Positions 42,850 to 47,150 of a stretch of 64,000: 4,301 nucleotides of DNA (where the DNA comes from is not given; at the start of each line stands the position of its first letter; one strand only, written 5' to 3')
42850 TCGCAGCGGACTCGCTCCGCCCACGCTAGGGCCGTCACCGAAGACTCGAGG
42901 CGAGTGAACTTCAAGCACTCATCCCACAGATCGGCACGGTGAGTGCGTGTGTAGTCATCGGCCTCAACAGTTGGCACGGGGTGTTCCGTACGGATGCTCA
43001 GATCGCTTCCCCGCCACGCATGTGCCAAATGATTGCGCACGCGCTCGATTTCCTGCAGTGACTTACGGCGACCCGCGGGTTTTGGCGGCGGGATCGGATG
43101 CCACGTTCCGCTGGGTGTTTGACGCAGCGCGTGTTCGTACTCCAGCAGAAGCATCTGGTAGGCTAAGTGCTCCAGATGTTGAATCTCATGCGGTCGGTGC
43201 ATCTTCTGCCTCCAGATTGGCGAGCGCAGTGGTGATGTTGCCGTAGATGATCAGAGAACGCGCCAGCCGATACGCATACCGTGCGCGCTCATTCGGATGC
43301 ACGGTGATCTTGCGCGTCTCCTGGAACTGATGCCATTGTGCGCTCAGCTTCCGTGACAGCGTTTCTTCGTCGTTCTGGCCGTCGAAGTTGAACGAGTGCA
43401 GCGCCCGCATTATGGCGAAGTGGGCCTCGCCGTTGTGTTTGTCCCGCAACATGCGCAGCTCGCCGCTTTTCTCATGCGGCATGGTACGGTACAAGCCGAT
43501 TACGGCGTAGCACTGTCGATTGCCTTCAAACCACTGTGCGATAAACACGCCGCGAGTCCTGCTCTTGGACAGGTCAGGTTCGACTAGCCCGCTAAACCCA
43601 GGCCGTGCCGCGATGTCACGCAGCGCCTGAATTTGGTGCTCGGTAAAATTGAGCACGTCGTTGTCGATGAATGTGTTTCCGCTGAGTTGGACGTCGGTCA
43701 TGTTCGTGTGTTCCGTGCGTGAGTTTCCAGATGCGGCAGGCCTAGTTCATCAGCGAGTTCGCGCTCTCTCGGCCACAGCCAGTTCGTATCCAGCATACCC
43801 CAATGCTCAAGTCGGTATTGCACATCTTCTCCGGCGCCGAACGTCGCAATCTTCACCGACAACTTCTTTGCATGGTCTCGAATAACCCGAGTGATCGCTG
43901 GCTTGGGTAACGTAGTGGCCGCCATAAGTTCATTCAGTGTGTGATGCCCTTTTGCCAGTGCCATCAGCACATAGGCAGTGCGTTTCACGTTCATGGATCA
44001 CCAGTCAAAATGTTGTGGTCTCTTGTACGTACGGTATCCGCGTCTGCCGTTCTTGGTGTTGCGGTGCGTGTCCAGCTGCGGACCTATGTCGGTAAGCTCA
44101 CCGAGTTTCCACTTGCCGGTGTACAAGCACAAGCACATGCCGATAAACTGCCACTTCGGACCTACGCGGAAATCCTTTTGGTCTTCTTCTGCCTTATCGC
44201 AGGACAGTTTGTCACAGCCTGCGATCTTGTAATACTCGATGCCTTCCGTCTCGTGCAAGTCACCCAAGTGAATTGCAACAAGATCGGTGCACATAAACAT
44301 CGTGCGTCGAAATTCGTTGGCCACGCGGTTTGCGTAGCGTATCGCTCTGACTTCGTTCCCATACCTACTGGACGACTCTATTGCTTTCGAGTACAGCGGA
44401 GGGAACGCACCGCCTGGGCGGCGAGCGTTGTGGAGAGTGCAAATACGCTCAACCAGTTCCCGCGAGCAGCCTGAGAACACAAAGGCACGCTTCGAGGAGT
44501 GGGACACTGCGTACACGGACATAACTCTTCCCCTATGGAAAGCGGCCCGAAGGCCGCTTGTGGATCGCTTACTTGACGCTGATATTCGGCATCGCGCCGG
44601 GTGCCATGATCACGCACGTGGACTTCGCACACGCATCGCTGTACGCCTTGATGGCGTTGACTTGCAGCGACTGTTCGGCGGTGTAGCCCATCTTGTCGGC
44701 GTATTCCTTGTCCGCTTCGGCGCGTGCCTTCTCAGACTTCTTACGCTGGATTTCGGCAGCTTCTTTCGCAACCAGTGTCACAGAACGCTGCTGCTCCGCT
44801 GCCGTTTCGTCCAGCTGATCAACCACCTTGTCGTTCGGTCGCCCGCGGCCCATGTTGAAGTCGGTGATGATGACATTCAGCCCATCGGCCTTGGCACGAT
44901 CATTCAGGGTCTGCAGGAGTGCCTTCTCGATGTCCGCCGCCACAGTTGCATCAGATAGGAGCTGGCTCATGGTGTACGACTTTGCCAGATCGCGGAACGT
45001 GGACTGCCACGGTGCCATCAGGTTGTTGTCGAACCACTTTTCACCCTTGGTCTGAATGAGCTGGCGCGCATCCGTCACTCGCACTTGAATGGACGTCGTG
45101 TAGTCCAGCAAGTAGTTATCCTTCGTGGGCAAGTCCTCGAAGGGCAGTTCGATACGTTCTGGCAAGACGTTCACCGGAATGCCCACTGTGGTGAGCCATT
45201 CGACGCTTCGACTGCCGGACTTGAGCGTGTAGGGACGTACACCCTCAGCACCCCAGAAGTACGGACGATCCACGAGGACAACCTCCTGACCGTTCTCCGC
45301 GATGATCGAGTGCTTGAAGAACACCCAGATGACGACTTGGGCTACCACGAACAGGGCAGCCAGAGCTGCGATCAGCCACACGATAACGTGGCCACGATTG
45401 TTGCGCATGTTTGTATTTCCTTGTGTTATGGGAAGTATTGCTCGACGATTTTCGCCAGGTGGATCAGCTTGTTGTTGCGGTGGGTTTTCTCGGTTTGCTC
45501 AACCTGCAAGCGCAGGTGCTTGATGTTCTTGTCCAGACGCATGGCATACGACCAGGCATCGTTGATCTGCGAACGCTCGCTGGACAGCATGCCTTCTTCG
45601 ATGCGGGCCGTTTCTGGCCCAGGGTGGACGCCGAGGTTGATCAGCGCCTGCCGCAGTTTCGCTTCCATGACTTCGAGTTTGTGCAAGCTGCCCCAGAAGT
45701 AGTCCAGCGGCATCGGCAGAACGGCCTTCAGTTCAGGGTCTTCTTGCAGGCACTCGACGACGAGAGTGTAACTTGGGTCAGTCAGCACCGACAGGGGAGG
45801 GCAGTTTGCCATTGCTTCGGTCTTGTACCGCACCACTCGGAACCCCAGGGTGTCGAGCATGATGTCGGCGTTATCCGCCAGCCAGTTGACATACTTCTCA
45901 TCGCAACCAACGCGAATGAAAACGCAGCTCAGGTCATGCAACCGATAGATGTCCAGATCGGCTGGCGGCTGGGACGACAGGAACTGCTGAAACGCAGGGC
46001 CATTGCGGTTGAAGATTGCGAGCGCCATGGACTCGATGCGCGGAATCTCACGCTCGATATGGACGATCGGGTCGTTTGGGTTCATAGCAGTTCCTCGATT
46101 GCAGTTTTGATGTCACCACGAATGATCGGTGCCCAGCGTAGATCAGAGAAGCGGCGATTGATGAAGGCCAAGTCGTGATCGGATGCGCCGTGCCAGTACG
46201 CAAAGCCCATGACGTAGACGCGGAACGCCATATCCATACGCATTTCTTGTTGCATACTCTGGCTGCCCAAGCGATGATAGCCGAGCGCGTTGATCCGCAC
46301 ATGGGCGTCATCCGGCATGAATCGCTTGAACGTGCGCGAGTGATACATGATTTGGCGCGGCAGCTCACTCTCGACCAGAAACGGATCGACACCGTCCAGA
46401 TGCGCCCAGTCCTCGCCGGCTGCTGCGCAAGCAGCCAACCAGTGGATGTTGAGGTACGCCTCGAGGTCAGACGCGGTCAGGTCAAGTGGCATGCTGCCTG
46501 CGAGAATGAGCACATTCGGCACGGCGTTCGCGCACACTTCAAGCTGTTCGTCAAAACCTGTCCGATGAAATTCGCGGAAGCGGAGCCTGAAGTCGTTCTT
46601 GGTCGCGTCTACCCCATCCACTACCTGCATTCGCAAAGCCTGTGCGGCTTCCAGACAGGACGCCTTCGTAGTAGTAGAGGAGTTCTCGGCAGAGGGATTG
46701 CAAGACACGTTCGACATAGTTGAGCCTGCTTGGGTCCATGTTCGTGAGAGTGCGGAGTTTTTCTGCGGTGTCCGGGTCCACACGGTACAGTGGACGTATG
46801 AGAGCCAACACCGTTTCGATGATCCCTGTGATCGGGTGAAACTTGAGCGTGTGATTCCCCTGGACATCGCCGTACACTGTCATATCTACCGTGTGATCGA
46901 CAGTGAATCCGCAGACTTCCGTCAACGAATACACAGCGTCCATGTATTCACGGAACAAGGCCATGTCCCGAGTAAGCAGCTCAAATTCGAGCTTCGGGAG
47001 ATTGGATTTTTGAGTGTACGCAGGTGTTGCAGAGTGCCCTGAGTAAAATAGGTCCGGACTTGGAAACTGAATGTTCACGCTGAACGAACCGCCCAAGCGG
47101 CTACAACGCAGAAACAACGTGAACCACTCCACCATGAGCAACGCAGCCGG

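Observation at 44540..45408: Phage-encoded SPFH/band-7 membrane protein as a stand-alone early gene with its own UUCG hairpin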

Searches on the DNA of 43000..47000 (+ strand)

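Call 7: search_dna_similar(query=window:43000-47000:+, collection=phages, mode=near, max_rows=25)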
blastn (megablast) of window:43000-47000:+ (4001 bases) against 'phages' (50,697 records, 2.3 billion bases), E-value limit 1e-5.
Records with a match: 2; places in all: 2; records where one place covers at least 80% of the query: 2.
Best place of each record, by identity: >=99% 2.
By first word of the organism name: Pseudomonas 2.
By host as written in the record: Pseudomonas aeruginosa PAO1 2.
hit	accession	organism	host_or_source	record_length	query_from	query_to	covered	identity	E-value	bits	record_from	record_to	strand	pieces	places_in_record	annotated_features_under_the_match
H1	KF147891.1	Pseudomonas phage PaBG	Pseudomonas aeruginosa PAO1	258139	1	4001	100%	100.0%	0e+0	7389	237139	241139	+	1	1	putative FtsH protease regulator | hypothetical protein (x6) | putative transcriptional regulator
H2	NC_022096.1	Pseudomonas phage PaBG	Pseudomonas aeruginosa PAO1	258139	1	4001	100%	100.0%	0e+0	7389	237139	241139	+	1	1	putative FtsH protease regulator | hypothetical protein (x6) | putative transcriptional regulator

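Call 9: get_annotated_region(hit=H1, flank=8000)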
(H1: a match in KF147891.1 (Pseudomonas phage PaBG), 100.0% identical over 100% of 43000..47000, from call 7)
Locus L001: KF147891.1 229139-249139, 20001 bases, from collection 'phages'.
description: Pseudomonas phage PaBG, complete genome.
organism: Pseudomonas phage PaBG (NCBI taxid 1335230)
taxonomy: Viruses; Duplodnaviria; Heunggongvirae; Uroviricota; Caudoviricetes; Baikalvirus; Baikalvirus PaBG
host: Pseudomonas aeruginosa PAO1; source: -; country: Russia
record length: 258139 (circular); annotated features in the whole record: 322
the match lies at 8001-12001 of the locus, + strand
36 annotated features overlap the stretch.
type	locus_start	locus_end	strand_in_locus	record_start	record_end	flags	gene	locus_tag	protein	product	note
CDS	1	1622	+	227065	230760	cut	-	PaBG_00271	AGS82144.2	putative adhesin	-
CDS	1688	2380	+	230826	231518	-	-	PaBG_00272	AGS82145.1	hypothetical protein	-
CDS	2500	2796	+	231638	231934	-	-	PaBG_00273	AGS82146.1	hypothetical protein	-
CDS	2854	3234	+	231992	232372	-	-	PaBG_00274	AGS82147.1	putative membrane protein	-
CDS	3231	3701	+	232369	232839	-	-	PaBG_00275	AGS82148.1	putative lipoprotein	-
CDS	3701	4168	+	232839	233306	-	-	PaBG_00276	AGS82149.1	putative peptidase M15A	-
CDS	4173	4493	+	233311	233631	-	-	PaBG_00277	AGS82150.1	hypothetical protein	-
CDS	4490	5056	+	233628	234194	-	-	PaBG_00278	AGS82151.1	hypothetical protein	-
CDS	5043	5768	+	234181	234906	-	-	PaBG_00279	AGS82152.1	nucleoside triphosphate pyrophosphorylase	Nucleoside triphosphate pyrophosphorylase (MutT-like protein), NUDIX hydrolase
CDS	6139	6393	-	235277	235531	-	-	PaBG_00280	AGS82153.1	hypothetical protein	-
CDS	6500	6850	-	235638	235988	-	-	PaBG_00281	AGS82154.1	hypothetical protein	-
CDS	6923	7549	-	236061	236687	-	-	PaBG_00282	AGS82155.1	hypothetical protein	-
CDS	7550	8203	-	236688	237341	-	-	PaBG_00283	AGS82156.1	hypothetical protein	-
CDS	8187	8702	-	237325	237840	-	-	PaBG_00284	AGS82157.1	hypothetical protein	-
CDS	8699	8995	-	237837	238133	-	-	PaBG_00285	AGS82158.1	putative transcriptional regulator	-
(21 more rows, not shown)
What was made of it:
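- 44569..45408 (-): CDS PaBG_00287, 279 aa: SPFH/band-7 protein of phage family PHROG 200. 100% match to KF147891 PaBG_00287 (calls 7, 9).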

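Call 72: search_rna_families(source=window, start=44300, end=45600, threshold=evalue, max_evalue=1)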
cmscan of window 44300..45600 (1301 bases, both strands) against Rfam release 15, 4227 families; matches with E-value up to 1: 0.
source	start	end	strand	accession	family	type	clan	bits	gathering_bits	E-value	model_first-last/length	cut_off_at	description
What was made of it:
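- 44540..44559 (-): Perfect hairpin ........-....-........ between PaBG_00287 and PaBG_00286. No Rfam match (call 72).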

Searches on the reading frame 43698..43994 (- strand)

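Call 33: search_protein_families(library=pfam, proteins=[window:43698-43994:-], max_evalue=0.1)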
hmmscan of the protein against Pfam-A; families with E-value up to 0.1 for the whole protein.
window:43698-43994:- (98 aa): 4 families
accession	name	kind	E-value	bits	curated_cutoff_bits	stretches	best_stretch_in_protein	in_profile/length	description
PF09904.15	HTH_43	-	1.2e-06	28.7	27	1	5-83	8-88/89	Winged helix-turn helix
PF01022.26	HTH_5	-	0.002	18.4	22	1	9-35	7-33/47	Bacterial regulatory protein, arsR family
PF09339.16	HTH_IclR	-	0.0045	17.2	22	0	4-38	3-39/52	IclR helix-turn-helix domain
PF12802.13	MarR_2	-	0.015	15.9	27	1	7-39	8-42/61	MarR family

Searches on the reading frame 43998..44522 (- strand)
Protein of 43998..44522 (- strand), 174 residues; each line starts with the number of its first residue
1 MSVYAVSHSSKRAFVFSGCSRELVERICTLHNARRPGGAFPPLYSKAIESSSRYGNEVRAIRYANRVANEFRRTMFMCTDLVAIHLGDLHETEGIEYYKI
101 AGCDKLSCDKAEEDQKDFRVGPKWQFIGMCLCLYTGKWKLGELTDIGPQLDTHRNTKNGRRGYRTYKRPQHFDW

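Call 33: search_protein_families(library=pfam, proteins=[window:43998-44522:-], max_evalue=0.1)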
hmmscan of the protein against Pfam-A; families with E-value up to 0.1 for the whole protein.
window:43998-44522:- (174 aa): 0 families

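Call 68: search_protein_families(library=phrogs, proteins=[window:43998-44522:-], max_evalue=0.001)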
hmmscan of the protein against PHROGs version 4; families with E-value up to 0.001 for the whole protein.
window:43998-44522:- (174 aa): 0 families
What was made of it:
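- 43998..44522 (-): Downstream gene PaBG_00286, 174 aa, a hypothetical protein. Its ribosome-binding site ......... follows the hairpin. No Pfam or PHROG match (calls 33, 68).
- Tried and rejected: PHROGs on the two direct neighbours found nothing (call 68).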
